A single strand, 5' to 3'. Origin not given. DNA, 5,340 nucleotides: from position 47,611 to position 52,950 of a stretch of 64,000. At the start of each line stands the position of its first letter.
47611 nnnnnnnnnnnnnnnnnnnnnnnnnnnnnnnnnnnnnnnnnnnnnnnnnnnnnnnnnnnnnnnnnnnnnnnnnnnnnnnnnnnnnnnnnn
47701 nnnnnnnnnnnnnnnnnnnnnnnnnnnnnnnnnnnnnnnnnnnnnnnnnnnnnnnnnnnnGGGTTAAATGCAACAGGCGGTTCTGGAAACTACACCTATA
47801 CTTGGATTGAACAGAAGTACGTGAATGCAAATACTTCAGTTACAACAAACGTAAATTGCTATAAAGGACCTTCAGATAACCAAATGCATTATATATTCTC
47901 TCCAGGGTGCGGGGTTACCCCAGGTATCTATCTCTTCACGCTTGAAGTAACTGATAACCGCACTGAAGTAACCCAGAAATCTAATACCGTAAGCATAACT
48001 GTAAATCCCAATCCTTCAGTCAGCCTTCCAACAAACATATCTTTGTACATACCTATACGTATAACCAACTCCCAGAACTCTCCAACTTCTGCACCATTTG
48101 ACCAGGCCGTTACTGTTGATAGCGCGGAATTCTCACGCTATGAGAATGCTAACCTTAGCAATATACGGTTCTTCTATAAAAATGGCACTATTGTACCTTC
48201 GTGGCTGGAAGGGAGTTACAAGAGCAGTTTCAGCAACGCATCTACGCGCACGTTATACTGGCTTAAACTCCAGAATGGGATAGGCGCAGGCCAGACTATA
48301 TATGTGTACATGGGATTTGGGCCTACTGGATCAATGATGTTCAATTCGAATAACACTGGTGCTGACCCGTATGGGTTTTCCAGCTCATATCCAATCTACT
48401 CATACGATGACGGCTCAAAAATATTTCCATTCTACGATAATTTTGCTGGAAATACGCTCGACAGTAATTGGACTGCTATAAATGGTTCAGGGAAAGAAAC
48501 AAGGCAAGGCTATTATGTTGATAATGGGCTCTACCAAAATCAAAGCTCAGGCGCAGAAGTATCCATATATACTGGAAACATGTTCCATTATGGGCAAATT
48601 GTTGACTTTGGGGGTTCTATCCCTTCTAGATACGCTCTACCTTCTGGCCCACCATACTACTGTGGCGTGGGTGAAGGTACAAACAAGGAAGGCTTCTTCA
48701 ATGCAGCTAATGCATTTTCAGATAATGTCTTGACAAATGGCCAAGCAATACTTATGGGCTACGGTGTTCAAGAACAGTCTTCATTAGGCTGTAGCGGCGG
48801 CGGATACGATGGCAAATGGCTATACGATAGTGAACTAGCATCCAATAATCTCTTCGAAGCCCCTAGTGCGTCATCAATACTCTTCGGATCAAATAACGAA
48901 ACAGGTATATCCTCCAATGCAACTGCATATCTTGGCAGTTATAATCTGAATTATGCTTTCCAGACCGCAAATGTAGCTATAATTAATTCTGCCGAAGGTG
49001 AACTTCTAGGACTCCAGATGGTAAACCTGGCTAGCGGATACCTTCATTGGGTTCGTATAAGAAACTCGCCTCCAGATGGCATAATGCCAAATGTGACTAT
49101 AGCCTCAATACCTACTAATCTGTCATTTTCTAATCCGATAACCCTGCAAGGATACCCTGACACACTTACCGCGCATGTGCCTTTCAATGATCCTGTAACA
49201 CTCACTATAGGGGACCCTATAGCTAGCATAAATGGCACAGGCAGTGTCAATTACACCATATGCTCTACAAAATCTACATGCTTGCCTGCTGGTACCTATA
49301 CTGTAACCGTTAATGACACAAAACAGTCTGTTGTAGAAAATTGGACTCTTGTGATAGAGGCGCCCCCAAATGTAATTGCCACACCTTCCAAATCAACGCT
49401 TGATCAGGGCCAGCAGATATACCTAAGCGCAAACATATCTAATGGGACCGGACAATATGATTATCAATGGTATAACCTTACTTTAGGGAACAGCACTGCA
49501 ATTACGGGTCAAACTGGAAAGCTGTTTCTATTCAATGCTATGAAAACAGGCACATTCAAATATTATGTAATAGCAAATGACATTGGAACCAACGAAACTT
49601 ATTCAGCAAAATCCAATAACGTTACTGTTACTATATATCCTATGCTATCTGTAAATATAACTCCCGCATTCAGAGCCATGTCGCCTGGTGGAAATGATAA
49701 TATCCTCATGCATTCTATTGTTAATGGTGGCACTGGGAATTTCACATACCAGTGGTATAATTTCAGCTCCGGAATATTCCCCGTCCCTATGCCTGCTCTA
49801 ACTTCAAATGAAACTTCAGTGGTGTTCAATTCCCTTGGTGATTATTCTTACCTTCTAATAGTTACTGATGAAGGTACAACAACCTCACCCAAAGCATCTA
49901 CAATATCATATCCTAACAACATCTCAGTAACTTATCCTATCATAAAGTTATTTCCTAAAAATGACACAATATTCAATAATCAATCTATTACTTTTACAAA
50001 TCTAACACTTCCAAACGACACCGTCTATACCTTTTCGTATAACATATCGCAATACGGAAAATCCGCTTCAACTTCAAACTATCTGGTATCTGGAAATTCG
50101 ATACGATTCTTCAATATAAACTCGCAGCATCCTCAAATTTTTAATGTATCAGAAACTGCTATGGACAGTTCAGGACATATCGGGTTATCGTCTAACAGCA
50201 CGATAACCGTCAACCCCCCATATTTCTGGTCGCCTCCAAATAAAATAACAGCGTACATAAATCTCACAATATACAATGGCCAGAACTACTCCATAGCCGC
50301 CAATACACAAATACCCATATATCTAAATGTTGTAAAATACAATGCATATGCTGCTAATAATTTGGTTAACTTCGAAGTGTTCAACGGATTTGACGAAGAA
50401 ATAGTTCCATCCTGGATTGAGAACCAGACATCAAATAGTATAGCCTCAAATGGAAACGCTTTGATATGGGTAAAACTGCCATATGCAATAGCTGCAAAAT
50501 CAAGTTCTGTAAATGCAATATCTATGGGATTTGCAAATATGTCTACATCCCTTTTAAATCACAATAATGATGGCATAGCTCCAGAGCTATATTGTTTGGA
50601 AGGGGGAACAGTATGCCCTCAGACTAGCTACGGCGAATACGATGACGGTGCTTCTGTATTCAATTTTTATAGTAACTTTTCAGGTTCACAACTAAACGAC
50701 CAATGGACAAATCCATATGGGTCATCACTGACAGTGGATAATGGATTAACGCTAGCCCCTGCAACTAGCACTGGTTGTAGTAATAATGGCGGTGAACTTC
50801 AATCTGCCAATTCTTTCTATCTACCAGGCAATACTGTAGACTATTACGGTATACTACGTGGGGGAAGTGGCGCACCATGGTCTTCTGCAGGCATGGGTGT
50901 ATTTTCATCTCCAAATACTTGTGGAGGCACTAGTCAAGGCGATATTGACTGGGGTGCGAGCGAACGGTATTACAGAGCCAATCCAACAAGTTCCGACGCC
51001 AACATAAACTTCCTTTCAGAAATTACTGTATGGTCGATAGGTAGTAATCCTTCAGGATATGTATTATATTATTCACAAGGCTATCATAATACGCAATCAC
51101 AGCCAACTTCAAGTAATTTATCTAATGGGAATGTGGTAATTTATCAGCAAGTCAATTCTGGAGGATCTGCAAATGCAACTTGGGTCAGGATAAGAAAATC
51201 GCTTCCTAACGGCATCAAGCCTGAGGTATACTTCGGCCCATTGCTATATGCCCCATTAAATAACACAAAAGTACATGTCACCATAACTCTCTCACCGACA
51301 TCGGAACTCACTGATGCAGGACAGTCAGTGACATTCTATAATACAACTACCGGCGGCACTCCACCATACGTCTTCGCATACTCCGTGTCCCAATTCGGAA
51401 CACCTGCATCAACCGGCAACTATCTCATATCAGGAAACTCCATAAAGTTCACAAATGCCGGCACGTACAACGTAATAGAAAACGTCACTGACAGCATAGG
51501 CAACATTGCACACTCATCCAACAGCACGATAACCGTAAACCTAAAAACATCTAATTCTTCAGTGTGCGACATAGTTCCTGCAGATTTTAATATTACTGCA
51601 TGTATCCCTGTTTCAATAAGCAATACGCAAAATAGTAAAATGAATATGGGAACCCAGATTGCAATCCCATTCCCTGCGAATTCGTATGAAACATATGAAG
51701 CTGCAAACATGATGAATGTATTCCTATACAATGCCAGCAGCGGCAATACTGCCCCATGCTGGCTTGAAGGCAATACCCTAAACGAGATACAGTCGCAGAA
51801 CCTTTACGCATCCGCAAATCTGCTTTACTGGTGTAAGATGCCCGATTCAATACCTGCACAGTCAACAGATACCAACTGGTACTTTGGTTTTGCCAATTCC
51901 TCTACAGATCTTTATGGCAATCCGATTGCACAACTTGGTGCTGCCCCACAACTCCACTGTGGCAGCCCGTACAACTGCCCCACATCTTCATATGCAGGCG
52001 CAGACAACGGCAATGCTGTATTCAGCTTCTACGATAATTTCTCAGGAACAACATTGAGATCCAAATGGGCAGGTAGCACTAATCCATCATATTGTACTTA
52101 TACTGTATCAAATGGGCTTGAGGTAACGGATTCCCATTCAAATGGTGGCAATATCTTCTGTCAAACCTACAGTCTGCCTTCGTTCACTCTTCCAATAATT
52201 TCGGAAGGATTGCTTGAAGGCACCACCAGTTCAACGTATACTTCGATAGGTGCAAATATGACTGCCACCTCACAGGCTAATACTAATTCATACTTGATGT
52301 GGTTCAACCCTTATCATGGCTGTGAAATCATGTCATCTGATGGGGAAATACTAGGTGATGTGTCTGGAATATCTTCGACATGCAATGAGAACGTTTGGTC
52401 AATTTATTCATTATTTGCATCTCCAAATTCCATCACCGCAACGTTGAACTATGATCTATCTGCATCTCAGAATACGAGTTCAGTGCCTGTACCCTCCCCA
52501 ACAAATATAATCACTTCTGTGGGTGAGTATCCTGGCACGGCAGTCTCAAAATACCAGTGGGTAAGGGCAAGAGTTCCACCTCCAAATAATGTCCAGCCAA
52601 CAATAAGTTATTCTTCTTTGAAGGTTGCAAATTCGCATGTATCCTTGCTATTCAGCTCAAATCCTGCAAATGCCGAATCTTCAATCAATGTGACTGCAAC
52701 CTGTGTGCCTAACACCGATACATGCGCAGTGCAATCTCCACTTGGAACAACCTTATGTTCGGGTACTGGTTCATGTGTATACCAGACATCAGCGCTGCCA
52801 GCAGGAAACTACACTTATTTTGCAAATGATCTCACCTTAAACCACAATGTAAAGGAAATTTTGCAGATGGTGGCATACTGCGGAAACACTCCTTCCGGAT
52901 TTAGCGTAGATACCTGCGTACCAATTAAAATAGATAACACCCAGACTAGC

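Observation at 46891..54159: Giant 2,422-aa secreted protein fusing an eqolisin (peptidase G1)-like domain to four DUF2341/LamG-like modules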

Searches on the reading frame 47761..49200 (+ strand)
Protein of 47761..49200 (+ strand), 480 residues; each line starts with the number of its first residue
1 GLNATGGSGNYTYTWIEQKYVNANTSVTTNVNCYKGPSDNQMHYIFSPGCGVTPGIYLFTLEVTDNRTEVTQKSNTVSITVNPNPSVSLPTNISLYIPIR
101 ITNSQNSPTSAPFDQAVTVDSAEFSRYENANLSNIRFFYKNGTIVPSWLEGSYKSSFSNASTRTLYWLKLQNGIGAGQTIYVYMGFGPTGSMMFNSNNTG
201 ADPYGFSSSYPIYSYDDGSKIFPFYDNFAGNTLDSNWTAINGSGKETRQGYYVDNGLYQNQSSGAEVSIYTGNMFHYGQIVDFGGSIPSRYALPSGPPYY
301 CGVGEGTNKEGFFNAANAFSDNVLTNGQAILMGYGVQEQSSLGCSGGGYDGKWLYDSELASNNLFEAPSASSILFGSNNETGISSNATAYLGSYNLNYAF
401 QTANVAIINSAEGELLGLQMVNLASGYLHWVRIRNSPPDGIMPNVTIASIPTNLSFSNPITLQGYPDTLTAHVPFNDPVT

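Call 7: search_protein_families(library=pfam, proteins=[window:47761-49200:+], max_evalue=10)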
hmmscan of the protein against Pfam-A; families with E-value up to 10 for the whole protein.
window:47761-49200:+ (480 aa): 4 families
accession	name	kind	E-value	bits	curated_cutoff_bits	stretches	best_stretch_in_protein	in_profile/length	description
PF10102.14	DUF2341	-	0.00016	22.5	23.4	1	132-238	2-82/84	Domain of unknown function (DUF2341)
PF13573.12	SprB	-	0.0037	17.3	28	1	2-15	19-32/37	SprB repeat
PF22352.2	K319L-like_PKD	-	0.15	12.6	27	1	52-81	57-84/84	K319L-like, PKD domain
PF19560.4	DUF6082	-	0.33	10.9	26.7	1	115-168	68-120/163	Family of unknown function (DUF6082)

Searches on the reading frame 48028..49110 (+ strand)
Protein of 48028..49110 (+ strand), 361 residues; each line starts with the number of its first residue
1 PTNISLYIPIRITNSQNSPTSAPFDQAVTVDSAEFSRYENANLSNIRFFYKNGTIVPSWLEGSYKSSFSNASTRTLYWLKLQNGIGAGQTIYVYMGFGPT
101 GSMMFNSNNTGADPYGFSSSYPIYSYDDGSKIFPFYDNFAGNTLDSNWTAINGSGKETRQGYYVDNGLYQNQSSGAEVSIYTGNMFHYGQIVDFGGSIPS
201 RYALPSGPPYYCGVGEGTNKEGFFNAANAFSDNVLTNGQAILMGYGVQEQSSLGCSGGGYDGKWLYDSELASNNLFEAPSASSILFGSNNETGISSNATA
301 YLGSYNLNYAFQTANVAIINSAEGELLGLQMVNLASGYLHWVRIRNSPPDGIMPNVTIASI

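Call 43: search_solved_structures(query=A3, max_evalue=10, show_alignments=2)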
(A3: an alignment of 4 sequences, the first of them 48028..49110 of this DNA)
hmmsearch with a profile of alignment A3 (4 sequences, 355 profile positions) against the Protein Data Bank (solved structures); distinct sequences matched with E-value up to 10: 0.

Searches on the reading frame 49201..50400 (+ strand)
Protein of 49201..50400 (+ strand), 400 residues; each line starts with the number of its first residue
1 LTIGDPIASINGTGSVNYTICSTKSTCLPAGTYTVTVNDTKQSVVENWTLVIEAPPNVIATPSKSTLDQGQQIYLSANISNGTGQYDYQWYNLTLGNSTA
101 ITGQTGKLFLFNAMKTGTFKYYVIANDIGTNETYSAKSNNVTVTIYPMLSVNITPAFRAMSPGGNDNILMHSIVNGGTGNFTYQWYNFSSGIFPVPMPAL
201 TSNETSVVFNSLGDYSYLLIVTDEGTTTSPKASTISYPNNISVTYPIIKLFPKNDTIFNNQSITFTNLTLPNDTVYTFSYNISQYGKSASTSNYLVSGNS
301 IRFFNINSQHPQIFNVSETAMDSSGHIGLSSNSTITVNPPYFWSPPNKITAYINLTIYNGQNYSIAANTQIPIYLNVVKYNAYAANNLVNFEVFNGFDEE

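Call 7: search_protein_families(library=pfam, proteins=[window:49201-50400:+], max_evalue=10)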
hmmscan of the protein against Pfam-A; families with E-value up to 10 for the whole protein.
window:49201-50400:+ (400 aa): 7 families
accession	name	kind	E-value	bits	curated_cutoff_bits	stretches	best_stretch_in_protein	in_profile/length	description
PF19081.6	Ig_7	-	0.00037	21.2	27.3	1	61-147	7-84/84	Ig-like domain CHU_C associated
PF13927.12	Ig_3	-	0.00052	20.9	30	1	55-125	1-76/78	Immunoglobulin domain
PF14728.12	PTHB1_GAE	-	0.004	18.1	27.4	1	32-69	5-42/88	PTHB1 GAE domain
PF22352.2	K319L-like_PKD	-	0.013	15.9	27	2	71-144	12-83/84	K319L-like, PKD domain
PF13573.12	SprB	-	0.035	14.2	28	2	174-187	21-34/37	SprB repeat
PF13895.12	Ig_2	-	0.88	10.3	27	1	59-144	3-78/79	Immunoglobulin domain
PF07495.19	Y_Y_Y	-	1.4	9.4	26.6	0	101-143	24-64/65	Y_Y_Y domain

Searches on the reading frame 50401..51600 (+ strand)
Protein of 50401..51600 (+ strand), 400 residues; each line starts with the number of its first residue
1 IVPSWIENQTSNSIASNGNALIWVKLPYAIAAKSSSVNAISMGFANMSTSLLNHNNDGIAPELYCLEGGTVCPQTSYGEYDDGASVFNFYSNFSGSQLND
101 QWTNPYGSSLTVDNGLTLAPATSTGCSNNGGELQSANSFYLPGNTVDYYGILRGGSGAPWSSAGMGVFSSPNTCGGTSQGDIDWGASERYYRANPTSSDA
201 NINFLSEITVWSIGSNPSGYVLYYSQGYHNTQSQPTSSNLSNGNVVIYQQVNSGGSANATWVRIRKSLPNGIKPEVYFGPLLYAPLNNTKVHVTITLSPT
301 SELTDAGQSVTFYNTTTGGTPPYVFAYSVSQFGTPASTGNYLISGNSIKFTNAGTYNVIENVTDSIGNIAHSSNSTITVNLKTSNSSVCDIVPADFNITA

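Call 7: search_protein_families(library=pfam, proteins=[window:50401-51600:+], max_evalue=10)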
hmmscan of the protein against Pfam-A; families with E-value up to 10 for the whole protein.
window:50401-51600:+ (400 aa): 2 families
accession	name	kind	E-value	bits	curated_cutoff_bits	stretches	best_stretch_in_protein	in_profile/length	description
PF10102.14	DUF2341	-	0.00087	20.1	23.4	2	79-103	57-82/84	Domain of unknown function (DUF2341)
PF13927.12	Ig_3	-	0.076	14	30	1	295-358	4-74/78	Immunoglobulin domain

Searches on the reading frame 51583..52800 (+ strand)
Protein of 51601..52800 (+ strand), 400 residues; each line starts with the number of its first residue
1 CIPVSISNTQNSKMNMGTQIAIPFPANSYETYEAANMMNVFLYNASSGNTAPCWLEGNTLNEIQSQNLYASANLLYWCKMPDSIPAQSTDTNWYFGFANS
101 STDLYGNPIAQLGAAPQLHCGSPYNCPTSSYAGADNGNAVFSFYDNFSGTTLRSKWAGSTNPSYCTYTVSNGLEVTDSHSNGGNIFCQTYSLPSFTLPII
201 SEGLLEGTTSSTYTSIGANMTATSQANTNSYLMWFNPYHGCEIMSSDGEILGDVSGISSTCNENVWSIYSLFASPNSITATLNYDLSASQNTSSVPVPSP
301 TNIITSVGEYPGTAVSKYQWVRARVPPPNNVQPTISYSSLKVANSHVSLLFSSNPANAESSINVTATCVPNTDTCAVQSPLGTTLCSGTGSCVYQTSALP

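Call 7: search_protein_families(library=pfam, proteins=[window:51601-52800:+], max_evalue=10)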
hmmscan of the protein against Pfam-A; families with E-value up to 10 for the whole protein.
window:51601-52800:+ (400 aa): 2 families
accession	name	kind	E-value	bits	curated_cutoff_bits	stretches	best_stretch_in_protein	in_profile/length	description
PF10102.14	DUF2341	-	0.0074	17.2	23.4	1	130-156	54-81/84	Domain of unknown function (DUF2341)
PF15780.11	ASH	-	0.13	12.9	27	1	328-374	7-51/98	Abnormal spindle-like microcephaly-assoc'd, ASPM-SPD-2-Hydin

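Call 47: search_solved_structures(query=A4, max_evalue=10, show_alignments=2)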
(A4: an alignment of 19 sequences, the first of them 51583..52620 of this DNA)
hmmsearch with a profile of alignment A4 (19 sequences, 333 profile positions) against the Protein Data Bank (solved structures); distinct sequences matched with E-value up to 10: 0.
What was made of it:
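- Tried and rejected: The module profiles A3 and A4 against PDB found nothing (calls 43, 47).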

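Call 54: predict_structure(alignment_id=A4)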
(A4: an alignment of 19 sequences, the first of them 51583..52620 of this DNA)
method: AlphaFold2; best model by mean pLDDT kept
length: 346 residues; sequences in the alignment: 19
mean_pLDDT: 70.6   pTM: 0.77
mean pLDDT of the five models: 70.6, 70.0, 68.5, 66.9, 65.2
residues with pLDDT >= 90: 63; 70-90: 113; 50-70: 127; < 50: 43
segments of 3 or more residues with pLDDT < 50: 127-131, 133-136, 202-205, 228-234, 253-265, 276-280
pLDDT, mean of each block of 10 residues (from residue 1): 84 94 91 84 87 93 72 75 94 96 88 83 56 47 83 76 66 77 66 57 50 56 53 53 56 46 52 54 64 63 55 65 75 83 82
secondary structure, 60 per line:
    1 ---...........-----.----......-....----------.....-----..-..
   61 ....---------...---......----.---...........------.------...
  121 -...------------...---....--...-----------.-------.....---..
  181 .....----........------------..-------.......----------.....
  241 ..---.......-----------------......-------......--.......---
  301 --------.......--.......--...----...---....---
elements in order: E4-14 E25-30 H32-35 E46-50 E59-64 E80-85 E94-104 E118-120 H143-146 E149-151 E171-175 E179-185 E190-197 E219-225 E236-242 E246-252 E270-275 E283-288 E291-297 E309-315 E318-324 E327-329 E340-343
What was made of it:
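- On Concanavalin A-like lectin/glucanase fold (LamG, Laminin_G_3 PF13385): This half of the model has pLDDT of only 50-66 (call 54).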

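Call 58: fold_search(model_id=the predicted structure, library=pdb)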
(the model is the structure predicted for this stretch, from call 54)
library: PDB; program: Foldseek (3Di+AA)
matches with E <= 10: 947; with E <= 0.001: 24
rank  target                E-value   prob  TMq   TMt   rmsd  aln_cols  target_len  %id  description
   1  3d6e_A                1.2e-05  1.00  0.38  0.66   4.3       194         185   14  Crystal structure of the engineered 1,3-1,4-beta-glucanase protein from Bacillus licheniformis (released 2009-05-19)
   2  3d6e_B                2.4e-05  1.00  0.38  0.66   4.2       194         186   14  Crystal structure of the engineered 1,3-1,4-beta-glucanase protein from Bacillus licheniformis (released 2009-05-19)
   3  1gbg                  2.5e-05  1.00  0.38  0.57   5.2       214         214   12  BACILLUS LICHENIFORMIS BETA-GLUCANASE (released 1995-12-07)
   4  6t2s_AAA              4.8e-05  1.00  0.37  0.50   5.4       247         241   10  Prominent members of the human gut microbiota express endo-acting O-glycanases to initiate mucin breakdown (released 2020-07-08)
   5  3wvj_A                6.7e-05  1.00  0.38  0.56   4.8       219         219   13  The crystal structure of native glycosidic hydrolase (released 2015-06-24)
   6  3o5s                  1.0e-04  1.00  0.38  0.58   5.2       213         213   12  Crystal Structure of the endo-beta-1,3-1,4 glucanase from Bacillus subtilis (strain 168) (released 2011-07-13)
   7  1u0a_A                1.3e-04  1.00  0.37  0.55   5.4       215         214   12  Crystal structure of the engineered beta-1,3-1,4-endoglucanase H(A16-M) in complex with beta-glucan tetrasaccharide (released 2005-09-06)
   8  1byh_A                1.6e-04  1.00  0.37  0.55   5.1       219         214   12  MOLECULAR AND ACTIVE-SITE STRUCTURE OF A BACILLUS (1-3,1-4)-BETA-GLUCANASE (released 1993-10-31)
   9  2hyk                  1.8e-04  1.00  0.38  0.53   5.4       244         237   15  The crystal structure of an endo-beta-1,3-glucanase from alkaliphilic Nocardiopsis sp.strain F96 (released 2007-10-02)
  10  1mac_A                1.9e-04  1.00  0.37  0.56   7.2       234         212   12  CRYSTAL STRUCTURE AND SITE-DIRECTED MUTAGENESIS OF BACILLUS MACERANS ENDO-1,3-1,4-BETA-GLUCANASE (released 1995-02-27)
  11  3wvj_B                2.0e-04  1.00  0.39  0.57   4.9       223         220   13  The crystal structure of native glycosidic hydrolase (released 2015-06-24)
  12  5dzf_B                3.1e-04  1.00  0.34  0.55   5.6       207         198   10  Crystal Structure of the catalytic nucleophile mutant of VvEG16 in complex with a mixed-linkage glucan octasaccharide (released 2016-09-21)
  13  8zdo_a                3.4e-04  1.00  0.38  0.41  23.3       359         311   12  Cryo-EM structure of Mycobacteriophage Douge baseplate (gp13, gp17, gp23, gp16, gp18 and gp20) (released 2025-06-25)
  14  4crq_A                3.6e-04  1.00  0.36  0.50   5.9       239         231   12  Crystal structure of the catalytic domain of the modular laminarinase ZgLamC mutant E142S (released 2015-01-14)
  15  7wwc_A                4.3e-04  1.00  0.37  0.28   5.5       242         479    9  Crystal structure of beta-1,3(4)-glucanase with Laminaritriose (released 2023-02-15)
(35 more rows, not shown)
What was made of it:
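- On Concanavalin A-like lectin/glucanase fold (LamG, Laminin_G_3 PF13385): Fold met: GH16, legume lectin and Emp47p structures are the top hits, with probability 1.0 and TMt up to 0.66 (call 58).
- Its top PDB folds are GH16 glucanases and legume/Emp47p lectins, with probability 1.0 and TMt 0.5-0.66 (calls 54, 58).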
